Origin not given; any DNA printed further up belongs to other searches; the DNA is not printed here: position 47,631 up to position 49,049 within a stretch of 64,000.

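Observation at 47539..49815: Mobile RimK-like ATP-grasp operon parked immediately behind rpsF-rpsR-rplI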

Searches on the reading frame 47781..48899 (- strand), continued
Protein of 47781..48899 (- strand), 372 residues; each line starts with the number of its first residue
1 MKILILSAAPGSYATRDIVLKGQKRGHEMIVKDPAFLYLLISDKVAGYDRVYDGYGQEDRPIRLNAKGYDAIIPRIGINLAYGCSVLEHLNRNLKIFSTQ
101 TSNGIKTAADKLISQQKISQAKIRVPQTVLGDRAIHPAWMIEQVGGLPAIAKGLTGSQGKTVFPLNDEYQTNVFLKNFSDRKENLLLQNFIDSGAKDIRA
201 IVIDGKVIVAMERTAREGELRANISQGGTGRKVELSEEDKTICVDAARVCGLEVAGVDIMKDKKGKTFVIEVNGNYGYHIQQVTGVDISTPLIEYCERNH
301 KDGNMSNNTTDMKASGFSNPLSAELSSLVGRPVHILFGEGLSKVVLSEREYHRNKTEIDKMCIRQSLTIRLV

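Call 15: find_encoding_contigs(protein=P0105, flank=10000, max_places=2)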
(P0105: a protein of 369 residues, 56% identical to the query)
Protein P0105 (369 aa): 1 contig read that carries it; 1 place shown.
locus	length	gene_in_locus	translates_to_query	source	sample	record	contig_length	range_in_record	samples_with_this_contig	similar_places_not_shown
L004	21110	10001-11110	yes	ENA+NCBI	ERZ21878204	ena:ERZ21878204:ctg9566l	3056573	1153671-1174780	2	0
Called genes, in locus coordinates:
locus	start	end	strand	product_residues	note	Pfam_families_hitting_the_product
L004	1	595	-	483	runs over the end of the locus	PF24389:ORC-CDC6-like, PF13191:AAA_16 (faint), PF20720:nSTAND3 (faint), PF01637:ATPase_2 (faint)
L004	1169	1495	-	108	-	-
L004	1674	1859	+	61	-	-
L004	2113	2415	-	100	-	PF01541:GIY-YIG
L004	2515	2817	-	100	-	PF01541:GIY-YIG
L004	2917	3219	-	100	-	PF01541:GIY-YIG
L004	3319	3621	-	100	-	PF01541:GIY-YIG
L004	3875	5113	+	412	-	PF17293:Arm-DNA-bind_5, PF02899:Phage_int_SAM_1 (faint), PF13102:Phage_int_SAM_5, PF13495:Phage_int_SAM_4 (faint), PF00589:Phage_integrase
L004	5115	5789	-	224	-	PF01381:HTH_3 (weak), PF12844:HTH_19 (weak)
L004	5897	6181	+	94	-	PF05930:Phage_AlpA (weak), PF12728:HTH_17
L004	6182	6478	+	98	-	-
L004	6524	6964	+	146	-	-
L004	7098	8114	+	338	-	PF13481:AAA_25, PF06745:ATPase (weak)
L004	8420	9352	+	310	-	PF13155:Toprim_2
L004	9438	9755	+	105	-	-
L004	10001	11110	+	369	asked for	PF18030:Rimk_N, PF14397:ATPgrasp_ST (faint), PF02655:ATP-grasp_3, PF02955:GSH-S_ATP, PF08443:RimK, PF07478:Dala_Dala_lig_C (faint)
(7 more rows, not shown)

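Call 17: find_related_loci(query=A1, collection=genome_contigs, flank=10000)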
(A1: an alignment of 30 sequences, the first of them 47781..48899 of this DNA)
Query A1 (372 aa) in genome_contigs; peptide patterns used: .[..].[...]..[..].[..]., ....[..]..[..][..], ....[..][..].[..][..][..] (x = any residue, [..] = any of these).
382 stretches matched a pattern; 292 encode a relative of the query (tblastn E <= 1e-3); the best 80 are kept; 80 distinct loci.
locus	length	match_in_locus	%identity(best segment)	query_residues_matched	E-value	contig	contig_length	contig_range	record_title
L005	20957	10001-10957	71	1-319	1e-158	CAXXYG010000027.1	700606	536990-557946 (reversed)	MAG: Prolixibacteraceae bacterium isolate c5aaabb9-5acb-4620-bd6b-453916c288cd genome assembly, contig: contig_27, whole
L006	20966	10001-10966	72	1-321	9e-157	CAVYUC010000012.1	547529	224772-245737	MAG: uncultured Prolixibacteraceae bacterium isolate MFD01721.bin.1.282 genome assembly, contig: contig_25131, whole gen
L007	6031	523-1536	65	1-344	6e-151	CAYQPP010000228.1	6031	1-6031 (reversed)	MAG TPA_asm: uncultured Bacteroidales bacterium isolate binchicken_co67_118 genome assembly, contig: NODE_15451_length_6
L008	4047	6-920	70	14-318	4e-149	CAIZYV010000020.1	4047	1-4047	Candidatus Falkowbacteria bacterium isolate Loc090907-5m_bin-395 genome assembly, contig: bin-395:020/114, whole genome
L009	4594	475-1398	61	1-308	3e-130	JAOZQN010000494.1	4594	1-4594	MAG: Bacteroidales bacterium isolate GMC5.concoct.141 GMC5_7046_length_4594_cov_23.049350, whole genome shotgun sequence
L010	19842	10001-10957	61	1-321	4e-127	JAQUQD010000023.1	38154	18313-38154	MAG: Bacteroidales bacterium isolate STD1_41 NODE_2096_length_38154_cov_4.650801_Sandtown_D1, whole genome shotgun seque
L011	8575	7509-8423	62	1-302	1e-121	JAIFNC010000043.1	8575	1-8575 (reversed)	MAG: Bacteroidetes bacterium isolate bin_69 scaffold_13764, whole genome shotgun sequence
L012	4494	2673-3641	56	1-321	3e-121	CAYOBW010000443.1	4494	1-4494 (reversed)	MAG TPA_asm: uncultured Victivallales bacterium isolate SRP272421_co2_758 genome assembly, contig: NODE_82231_length_449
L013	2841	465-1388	57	1-308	6e-124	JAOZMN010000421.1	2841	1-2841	MAG: Bacteroidales bacterium isolate GMC3.concoct.60_sub GMC3_21865_length_2841_cov_6.847452, whole genome shotgun seque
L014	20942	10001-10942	56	1-315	3e-111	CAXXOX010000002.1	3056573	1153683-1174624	MAG: Bacteroidales bacterium isolate 201d7cc5-cfe6-415f-8efa-99aa2e61e932 genome assembly, contig: contig_2, whole genom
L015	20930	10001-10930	57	1-308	2e-110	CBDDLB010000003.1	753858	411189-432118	MAG: Bacteroidales bacterium isolate 5b4c7415-97b6-4acf-9de4-4614e48eac80 genome assembly, contig: contig_3, whole genom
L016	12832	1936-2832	47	1-301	2e-90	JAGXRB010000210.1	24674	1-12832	MAG: Bacteroidetes bacterium isolate CROMO_A_64 c_000000564191, whole genome shotgun sequence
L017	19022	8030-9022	45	1-346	3e-90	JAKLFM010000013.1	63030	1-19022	MAG: Bacteroidetes bacterium isolate RA.bin16 RA.bin16_13, whole genome shotgun sequence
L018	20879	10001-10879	49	1-297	3e-88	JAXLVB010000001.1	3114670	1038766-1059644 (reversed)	MAG: Spirosomataceae bacterium isolate STL-BAC45 C1.240.fa-1, whole genome shotgun sequence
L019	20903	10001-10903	46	1-301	7e-88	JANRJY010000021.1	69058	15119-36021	MAG: Bacteroidota bacterium isolate bins.359 k141_4696957, whole genome shotgun sequence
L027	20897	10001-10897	45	23-320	1e-80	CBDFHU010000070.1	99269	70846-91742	MAG: Arsenicibacter sp. isolate 66810db4-f6cd-4c94-9027-6cd07412c868 genome assembly, contig: contig_70, whole genome sh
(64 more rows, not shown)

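Call 18: find_related_loci(query=A1, collection=viral_contigs, flank=10000)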
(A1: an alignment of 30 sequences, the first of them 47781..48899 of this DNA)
Query A1 (372 aa) in viral_contigs; peptide patterns used: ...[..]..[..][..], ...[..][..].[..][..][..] (x = any residue, [..] = any of these).
100 stretches matched a pattern; 11 encode a relative of the query (tblastn E <= 1e-3); 11 distinct loci.
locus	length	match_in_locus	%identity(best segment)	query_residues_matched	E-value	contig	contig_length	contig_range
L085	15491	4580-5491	44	1-301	2e-77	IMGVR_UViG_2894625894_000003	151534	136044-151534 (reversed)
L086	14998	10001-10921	43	1-304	2e-73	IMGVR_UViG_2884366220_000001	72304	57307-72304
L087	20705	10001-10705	30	70-302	7e-29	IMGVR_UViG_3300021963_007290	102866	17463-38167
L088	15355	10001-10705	30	70-302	7e-29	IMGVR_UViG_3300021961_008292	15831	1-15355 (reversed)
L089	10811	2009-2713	30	70-302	6e-29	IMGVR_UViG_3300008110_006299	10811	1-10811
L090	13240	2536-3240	30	70-302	7e-29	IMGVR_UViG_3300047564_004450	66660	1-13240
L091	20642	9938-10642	30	70-302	7e-29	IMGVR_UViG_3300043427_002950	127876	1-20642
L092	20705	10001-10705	30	70-302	7e-29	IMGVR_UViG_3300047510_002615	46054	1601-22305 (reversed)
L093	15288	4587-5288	30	70-301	2e-28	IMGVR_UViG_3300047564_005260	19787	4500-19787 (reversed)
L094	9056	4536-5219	29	92-321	1e-19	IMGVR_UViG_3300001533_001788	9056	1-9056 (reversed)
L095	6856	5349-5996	28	83-295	5e-18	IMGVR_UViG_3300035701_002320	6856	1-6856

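Call 25: find_encoding_contigs(protein=P0002, flank=10000, max_places=4)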
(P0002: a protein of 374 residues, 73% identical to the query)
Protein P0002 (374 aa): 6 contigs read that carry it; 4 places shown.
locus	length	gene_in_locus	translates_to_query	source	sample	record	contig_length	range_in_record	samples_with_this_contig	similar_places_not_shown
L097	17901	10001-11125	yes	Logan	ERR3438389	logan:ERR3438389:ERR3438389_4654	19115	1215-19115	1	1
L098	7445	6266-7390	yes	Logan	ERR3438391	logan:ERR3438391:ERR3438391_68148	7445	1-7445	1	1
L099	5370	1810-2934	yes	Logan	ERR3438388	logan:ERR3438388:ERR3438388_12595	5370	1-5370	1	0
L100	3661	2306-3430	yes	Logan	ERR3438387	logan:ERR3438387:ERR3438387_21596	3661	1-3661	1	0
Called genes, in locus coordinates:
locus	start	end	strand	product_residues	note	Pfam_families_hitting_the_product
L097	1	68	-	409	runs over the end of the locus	PF00155:Aminotran_1_2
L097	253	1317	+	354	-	PF13975:gag-asp_proteas (faint), PF13650:Asp_protease_2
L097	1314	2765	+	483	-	PF16760:CBM53 (faint), PF02922:CBM_48 (faint), PF16561:AMPK1_CBM, PF22058:X25_BaPul_like (faint), PF16561:AMPK1_CBM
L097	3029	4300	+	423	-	PF13102:Phage_int_SAM_5, PF00589:Phage_integrase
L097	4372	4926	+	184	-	PF10543:ORF6N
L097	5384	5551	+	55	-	-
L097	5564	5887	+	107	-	-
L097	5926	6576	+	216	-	-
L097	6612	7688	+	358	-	-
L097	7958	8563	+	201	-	PF01807:Zn_ribbon_DnaG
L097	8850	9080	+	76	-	-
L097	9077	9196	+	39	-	-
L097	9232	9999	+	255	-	-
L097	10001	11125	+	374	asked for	PF18030:Rimk_N, PF14397:ATPgrasp_ST (faint), PF02655:ATP-grasp_3 (weak), PF02955:GSH-S_ATP, PF08443:RimK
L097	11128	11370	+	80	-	-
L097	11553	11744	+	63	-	-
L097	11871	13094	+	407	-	PF17293:Arm-DNA-bind_5, PF13102:Phage_int_SAM_5, PF00589:Phage_integrase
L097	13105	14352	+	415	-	-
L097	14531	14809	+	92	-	PF00376:MerR (weak), PF12728:HTH_17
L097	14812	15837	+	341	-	PF13481:AAA_25, PF06745:ATPase (weak)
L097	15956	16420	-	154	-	PF01381:HTH_3 (weak)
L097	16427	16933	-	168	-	-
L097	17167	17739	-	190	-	-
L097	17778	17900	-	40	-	?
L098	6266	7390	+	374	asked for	PF18030:Rimk_N, PF14397:ATPgrasp_ST (faint), PF02655:ATP-grasp_3 (weak), PF02955:GSH-S_ATP, PF08443:RimK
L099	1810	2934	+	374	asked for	PF18030:Rimk_N, PF14397:ATPgrasp_ST (faint), PF02655:ATP-grasp_3 (weak), PF02955:GSH-S_ATP, PF08443:RimK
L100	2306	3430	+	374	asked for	PF18030:Rimk_N, PF14397:ATPgrasp_ST (faint), PF02655:ATP-grasp_3 (weak), PF02955:GSH-S_ATP, PF08443:RimK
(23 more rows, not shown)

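Call 27: find_encoding_contigs(protein=P0006, flank=10000, max_places=2)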
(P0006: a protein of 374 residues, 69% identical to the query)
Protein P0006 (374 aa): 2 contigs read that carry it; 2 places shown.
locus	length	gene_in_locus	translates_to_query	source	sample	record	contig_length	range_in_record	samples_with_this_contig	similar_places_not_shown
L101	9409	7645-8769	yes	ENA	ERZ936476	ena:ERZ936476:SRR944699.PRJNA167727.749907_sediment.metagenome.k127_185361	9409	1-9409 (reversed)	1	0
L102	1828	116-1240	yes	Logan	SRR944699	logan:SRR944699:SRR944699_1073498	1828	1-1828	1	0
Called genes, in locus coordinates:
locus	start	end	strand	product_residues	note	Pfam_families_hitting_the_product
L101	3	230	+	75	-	?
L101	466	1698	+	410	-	PF17293:Arm-DNA-bind_5 (weak), PF00589:Phage_integrase (weak)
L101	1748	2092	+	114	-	PF05973:Gp49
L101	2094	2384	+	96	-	PF13744:HTH_37 (weak), PF13560:HTH_31, PF12844:HTH_19 (weak), PF01381:HTH_3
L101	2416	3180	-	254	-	PF01381:HTH_3, PF12844:HTH_19, PF13560:HTH_31 (faint)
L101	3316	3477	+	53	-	-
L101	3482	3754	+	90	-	PF12728:HTH_17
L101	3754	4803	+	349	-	PF13481:AAA_25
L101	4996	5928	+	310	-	PF08800:BT4734-like_N, PF08707:PriCT_2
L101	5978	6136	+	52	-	-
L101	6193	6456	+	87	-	-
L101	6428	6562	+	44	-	-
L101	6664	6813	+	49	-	PF21983:NikA-like (faint)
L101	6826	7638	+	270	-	-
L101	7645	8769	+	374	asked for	PF18030:Rimk_N, PF02655:ATP-grasp_3 (weak), PF02955:GSH-S_ATP, PF08443:RimK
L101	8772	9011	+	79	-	-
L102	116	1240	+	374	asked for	PF18030:Rimk_N, PF02655:ATP-grasp_3 (weak), PF02955:GSH-S_ATP, PF08443:RimK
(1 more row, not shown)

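Call 28: find_encoding_contigs(protein=P0013, flank=10000, max_places=2)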
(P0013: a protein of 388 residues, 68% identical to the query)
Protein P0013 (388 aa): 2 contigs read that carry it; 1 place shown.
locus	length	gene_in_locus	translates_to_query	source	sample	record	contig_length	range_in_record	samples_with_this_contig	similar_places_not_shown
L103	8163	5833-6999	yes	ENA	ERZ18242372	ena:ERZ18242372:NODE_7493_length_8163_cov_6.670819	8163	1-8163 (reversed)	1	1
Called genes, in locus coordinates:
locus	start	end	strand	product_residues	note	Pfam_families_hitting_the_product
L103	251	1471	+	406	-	PF17293:Arm-DNA-bind_5, PF13102:Phage_int_SAM_5, PF00589:Phage_integrase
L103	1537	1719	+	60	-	-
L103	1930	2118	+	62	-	-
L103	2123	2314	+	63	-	PF12728:HTH_17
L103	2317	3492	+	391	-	PF19263:DUF5906 (faint), PF05272:VapE-like_dom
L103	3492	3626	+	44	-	-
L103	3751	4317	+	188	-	PF08800:BT4734-like_N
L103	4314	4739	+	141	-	PF08707:PriCT_2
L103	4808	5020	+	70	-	-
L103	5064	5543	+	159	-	-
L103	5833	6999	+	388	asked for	PF18030:Rimk_N, PF02655:ATP-grasp_3, PF08443:RimK, PF02955:GSH-S_ATP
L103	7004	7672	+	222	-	-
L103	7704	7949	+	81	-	-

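Call 34: search_solved_structures(query=window:47781-48899:-, show_alignments=2, max_evalue=0.00001)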
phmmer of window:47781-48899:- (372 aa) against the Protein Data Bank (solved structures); distinct sequences matched with E-value up to 0.00001: 10.
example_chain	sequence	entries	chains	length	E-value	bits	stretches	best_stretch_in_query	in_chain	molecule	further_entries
7qyr_A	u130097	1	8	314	2.2e-46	161.9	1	1-300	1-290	Probable alpha-L-glutamate ligase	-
7qys_A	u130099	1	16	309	2.2e-42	148.7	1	1-300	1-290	Probable alpha-L-glutamate ligase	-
5zct_A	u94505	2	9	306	7.7e-33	117.4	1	1-299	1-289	Ribosomal protein S6--L-glutamate ligase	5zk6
4iwx_A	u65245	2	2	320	9.4e-33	117.1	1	1-299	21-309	Ribosomal protein S6 modification protein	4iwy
3vpb_A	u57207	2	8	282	6.3e-15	58.5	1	55-300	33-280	Putative acetylornithine deacetylase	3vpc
3vpd_A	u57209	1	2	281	7e-11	45.1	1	104-296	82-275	Ribosomal protein S6 modification protein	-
5k2m_A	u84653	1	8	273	2.6e-09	40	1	100-296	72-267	RimK-related lysine biosynthesis protein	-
1uc8_A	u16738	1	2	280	5.5e-09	38.9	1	104-296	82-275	lysine biosynthesis enzyme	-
1uc9_A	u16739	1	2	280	8e-09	38.4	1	104-296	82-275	lysine biosynthesis enzyme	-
7wac_A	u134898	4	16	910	1.2e-07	34.5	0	97-215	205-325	Cyanophycin synthase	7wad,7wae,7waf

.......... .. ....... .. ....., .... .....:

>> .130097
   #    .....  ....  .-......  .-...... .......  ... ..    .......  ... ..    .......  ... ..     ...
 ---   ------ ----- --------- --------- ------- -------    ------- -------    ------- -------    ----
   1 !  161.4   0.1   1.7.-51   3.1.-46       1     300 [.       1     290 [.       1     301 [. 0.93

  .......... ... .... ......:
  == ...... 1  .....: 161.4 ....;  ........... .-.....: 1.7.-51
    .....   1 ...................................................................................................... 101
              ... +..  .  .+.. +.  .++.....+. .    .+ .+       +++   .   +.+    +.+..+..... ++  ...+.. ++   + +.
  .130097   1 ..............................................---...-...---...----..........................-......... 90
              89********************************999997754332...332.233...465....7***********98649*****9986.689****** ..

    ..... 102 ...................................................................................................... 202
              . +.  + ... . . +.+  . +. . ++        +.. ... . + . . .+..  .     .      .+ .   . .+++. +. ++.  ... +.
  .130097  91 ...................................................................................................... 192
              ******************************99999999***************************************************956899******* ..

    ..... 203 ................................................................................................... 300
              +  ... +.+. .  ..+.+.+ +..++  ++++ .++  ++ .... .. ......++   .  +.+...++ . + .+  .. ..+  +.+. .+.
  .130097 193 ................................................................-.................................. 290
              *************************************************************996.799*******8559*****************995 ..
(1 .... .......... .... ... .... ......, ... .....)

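Call 36: search_protein_families(library=pfam, proteins=[L010:7410-8684:+, L018:8951-9739:+, L018:5933-6670:+, L019:8093-9286:+, L027:4863-5144:+, L017:11625-11912:+, L097:9232-9999:+, L101:6826-7638:+, L103:7004-7672:+, L097:11128-11370:+], max_evalue=0.01)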
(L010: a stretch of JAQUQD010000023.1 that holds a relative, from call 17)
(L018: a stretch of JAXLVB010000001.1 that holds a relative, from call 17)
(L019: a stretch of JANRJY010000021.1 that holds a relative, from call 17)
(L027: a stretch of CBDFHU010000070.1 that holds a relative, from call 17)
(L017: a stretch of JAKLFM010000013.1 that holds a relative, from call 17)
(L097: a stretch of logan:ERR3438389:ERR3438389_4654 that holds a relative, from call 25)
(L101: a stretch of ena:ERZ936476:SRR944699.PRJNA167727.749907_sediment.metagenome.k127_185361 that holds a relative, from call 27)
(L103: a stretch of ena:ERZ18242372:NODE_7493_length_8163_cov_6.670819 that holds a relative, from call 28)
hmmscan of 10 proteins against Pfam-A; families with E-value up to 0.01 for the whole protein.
L010:7410-8684:+ (424 aa): 2 families
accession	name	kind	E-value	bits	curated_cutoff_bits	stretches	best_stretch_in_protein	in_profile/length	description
PF19263.5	DUF5906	-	9.5e-13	49.2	27.6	1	134-240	1-110/114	Family of unknown function (DUF5906)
PF05272.17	VapE-like_dom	-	0.00061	19.7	25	1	126-255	48-173/217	Virulence-associated protein E-like domain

L018:8951-9739:+ (262 aa): 1 family
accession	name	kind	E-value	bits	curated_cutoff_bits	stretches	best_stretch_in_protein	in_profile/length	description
PF16793.10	RepB_primase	-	5.3e-23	82.3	24.3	1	50-168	42-164/186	RepB DNA-primase N-terminal domain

L018:5933-6670:+ (245 aa): 0 families

L019:8093-9286:+ (397 aa): 2 families
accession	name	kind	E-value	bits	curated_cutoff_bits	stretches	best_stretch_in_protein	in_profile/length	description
PF05272.17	VapE-like_dom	-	7.6e-35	120.8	25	1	98-302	14-216/217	Virulence-associated protein E-like domain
PF19263.5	DUF5906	-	3.2e-08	34.7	27.6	1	143-244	3-110/114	Family of unknown function (DUF5906)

L027:4863-5144:+ (93 aa): 0 families

L017:11625-11912:+ (95 aa): 1 family
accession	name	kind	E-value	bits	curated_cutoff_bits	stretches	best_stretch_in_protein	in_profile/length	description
PF12728.13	HTH_17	-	1.8e-10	41.4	27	1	38-87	1-50/51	Helix-turn-helix domain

L097:9232-9999:+ (255 aa): 0 families

L101:6826-7638:+ (270 aa): 0 families

L103:7004-7672:+ (222 aa): 0 families

L097:11128-11370:+ (80 aa): 0 families

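Call 68: predict_structure(alignment_id=A1)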
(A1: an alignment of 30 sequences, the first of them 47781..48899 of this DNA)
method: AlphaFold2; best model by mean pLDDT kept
length: 372 residues; sequences in the alignment: 30
mean_pLDDT: 86.3   pTM: 0.79
mean pLDDT of the five models: 86.3, 85.5, 84.7, 82.7, 82.7
residues with pLDDT >= 90: 183; 70-90: 147; 50-70: 42; < 50: 0
segments of 3 or more residues with pLDDT < 50: none
pLDDT, mean of each block of 10 residues (from residue 1): 95 95 98 94 75 94 89 91 94 93 93 89 90 82 89 65 83 84 83 84 96 77 68 95 95 95 92 87 94 97 88 72 77 64 74 89 75 68
secondary structure, 60 per line:
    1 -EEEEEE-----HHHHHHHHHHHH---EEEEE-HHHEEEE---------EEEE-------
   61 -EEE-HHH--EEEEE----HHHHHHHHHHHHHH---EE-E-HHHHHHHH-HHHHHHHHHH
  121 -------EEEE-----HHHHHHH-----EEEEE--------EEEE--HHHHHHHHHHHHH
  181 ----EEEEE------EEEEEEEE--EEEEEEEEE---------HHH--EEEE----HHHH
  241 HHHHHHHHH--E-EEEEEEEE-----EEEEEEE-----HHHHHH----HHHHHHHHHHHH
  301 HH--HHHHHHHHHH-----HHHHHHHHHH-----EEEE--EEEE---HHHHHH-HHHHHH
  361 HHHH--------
elements in order: E2-7 H13-24 E28-32 E37-40 E50-53 E62-64 E71-75 H80-93 H102-109 H111-120 E128-131 H137-143 E149-153 E162-165 H168-180 E185-189 E196-203 E206-214 E229-232 H237-249 E254-261 E267-273 H279-284 H289-302 H305-314 H320-329 E335-338 E341-344 H348-353 H355-364
